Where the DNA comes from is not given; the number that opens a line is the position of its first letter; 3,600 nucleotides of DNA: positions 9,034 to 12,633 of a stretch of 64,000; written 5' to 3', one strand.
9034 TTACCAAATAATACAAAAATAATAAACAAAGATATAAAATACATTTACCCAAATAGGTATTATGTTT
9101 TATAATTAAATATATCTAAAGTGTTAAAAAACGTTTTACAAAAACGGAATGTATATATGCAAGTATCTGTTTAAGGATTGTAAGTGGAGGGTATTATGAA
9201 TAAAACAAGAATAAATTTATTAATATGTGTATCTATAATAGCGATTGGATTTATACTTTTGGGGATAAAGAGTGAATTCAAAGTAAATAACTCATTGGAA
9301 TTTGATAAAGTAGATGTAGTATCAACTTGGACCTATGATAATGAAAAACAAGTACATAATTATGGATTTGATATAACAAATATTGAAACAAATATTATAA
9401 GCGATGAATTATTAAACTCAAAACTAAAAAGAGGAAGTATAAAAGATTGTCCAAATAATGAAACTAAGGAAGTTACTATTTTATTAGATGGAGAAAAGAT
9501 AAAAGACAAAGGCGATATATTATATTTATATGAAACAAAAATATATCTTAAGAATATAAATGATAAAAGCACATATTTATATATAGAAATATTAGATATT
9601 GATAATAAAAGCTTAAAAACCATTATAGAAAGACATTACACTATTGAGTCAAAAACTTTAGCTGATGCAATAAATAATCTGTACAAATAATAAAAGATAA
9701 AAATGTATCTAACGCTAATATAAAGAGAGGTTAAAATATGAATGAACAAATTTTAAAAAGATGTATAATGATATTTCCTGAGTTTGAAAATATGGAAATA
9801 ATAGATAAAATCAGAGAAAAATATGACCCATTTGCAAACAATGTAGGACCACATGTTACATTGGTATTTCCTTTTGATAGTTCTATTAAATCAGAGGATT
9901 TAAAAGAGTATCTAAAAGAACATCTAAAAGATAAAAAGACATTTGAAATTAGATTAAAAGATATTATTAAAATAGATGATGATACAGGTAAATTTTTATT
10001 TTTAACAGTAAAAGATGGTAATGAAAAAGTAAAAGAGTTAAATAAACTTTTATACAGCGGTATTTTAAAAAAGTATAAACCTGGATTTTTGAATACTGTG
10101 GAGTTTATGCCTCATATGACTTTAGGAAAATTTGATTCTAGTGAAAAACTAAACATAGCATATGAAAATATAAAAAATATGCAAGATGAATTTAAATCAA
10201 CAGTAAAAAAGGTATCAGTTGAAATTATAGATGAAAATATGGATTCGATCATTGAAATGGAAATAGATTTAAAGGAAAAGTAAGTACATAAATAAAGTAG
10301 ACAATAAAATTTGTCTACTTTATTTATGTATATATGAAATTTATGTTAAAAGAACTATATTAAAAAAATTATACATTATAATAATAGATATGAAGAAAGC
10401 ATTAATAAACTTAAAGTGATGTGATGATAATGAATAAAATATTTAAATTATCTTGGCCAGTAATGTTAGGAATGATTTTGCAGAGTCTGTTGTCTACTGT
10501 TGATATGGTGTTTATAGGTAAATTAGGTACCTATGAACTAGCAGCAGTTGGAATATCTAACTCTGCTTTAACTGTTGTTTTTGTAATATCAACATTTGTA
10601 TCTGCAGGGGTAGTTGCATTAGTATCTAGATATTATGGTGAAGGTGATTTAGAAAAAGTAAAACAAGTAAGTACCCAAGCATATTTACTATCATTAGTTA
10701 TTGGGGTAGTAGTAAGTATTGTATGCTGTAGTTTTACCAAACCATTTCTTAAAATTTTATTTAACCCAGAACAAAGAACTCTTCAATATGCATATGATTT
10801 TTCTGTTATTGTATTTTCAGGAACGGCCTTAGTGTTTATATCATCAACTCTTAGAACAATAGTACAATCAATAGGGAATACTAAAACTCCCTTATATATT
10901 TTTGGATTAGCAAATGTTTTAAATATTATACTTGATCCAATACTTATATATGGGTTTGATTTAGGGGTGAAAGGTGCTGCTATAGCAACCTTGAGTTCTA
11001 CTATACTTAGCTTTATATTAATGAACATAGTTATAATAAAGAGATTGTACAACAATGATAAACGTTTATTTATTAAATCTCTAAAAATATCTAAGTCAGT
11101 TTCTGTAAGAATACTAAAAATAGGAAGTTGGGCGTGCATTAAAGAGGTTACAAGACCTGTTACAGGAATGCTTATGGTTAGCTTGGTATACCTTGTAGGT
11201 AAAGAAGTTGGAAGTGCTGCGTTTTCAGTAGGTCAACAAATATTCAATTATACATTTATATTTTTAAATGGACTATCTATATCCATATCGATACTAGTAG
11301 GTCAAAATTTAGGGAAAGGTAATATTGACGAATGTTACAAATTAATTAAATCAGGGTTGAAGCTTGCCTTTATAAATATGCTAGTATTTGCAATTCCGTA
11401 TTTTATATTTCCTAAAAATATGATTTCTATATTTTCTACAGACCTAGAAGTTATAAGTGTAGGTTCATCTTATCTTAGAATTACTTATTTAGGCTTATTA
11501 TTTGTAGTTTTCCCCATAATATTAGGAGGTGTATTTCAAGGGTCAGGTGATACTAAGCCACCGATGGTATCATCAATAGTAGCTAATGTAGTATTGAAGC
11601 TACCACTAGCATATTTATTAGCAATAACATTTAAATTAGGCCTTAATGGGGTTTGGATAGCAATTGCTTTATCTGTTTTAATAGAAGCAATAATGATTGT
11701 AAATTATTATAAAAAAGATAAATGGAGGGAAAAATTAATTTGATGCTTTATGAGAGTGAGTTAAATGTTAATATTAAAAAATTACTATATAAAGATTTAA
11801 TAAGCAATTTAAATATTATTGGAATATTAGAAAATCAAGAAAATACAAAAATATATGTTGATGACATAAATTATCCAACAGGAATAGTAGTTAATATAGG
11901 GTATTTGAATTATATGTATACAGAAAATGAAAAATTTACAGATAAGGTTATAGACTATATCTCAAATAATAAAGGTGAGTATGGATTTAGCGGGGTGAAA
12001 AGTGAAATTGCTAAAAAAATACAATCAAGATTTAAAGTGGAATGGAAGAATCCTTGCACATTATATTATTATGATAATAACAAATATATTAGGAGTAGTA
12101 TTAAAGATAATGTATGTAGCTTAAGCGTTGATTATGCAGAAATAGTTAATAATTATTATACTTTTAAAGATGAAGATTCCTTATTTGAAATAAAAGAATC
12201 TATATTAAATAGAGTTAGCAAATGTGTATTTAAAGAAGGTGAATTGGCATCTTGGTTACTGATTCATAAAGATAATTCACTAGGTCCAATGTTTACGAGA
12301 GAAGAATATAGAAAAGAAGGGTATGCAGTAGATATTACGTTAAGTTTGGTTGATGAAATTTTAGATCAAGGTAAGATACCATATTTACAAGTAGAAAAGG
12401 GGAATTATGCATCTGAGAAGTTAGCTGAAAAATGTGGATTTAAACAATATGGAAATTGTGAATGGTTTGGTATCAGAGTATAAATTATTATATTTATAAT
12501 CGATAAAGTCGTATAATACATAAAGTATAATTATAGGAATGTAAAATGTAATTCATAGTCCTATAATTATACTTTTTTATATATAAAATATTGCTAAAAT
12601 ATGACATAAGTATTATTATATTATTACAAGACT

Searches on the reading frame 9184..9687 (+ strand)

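Call 45: search_protein_families(library=pfam, proteins=[window:9184-9687:+], max_evalue=1)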
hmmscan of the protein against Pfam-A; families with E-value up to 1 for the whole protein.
window:9184-9687:+ (168 aa): 3 families
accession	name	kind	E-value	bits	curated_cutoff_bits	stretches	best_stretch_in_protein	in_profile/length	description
PF18062.7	RE_AspBHI_N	-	0.032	14.2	27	1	41-87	124-170/185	Restriction endonuclease AspBHI N-terminal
PF07542.16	ATP12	-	0.06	13.9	27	0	138-165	21-48/124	ATP12 chaperone protein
PF19406.5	PKD_5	-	0.093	13.1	25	1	36-80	11-55/88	PKD-like domain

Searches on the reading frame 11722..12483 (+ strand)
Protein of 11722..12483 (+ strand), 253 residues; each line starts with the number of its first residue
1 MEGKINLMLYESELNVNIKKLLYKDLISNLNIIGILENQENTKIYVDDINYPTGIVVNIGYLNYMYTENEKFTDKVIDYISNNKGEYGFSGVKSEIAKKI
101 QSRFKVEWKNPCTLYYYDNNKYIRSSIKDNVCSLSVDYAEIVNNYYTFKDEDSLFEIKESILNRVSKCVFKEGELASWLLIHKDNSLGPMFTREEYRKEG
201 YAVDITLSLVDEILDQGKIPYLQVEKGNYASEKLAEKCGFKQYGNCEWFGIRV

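Call 3: search_protein_families(library=pfam, proteins=[window:11722-12483:+], max_evalue=0.01)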
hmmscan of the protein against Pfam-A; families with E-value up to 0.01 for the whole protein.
window:11722-12483:+ (253 aa): 6 families
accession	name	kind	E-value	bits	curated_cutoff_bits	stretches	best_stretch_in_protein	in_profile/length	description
PF08445.16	FR47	-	1.6e-12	47.7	22.1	1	172-248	9-85/86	FR47-like protein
PF12746.13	GNAT_acetyltran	-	1.3e-09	38.5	26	1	192-242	188-236/243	GNAT acetyltransferase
PF08444.16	Gly_acyl_tr_C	-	4.4e-06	27.3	27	1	171-248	6-82/89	Aralkyl acyl-CoA:amino acid N-acyltransferase, C-terminal region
PF00583.31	Acetyltransf_1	-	5.2e-06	27.1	20.7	1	141-240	7-116/116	Acetyltransferase (GNAT) family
PF13302.13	Acetyltransf_3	-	0.00085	20.5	25.4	1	185-241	81-138/138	Acetyltransferase (GNAT) domain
PF13673.13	Acetyltransf_10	-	0.0041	17.5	23.6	1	169-244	36-111/128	Acetyltransferase (GNAT) domain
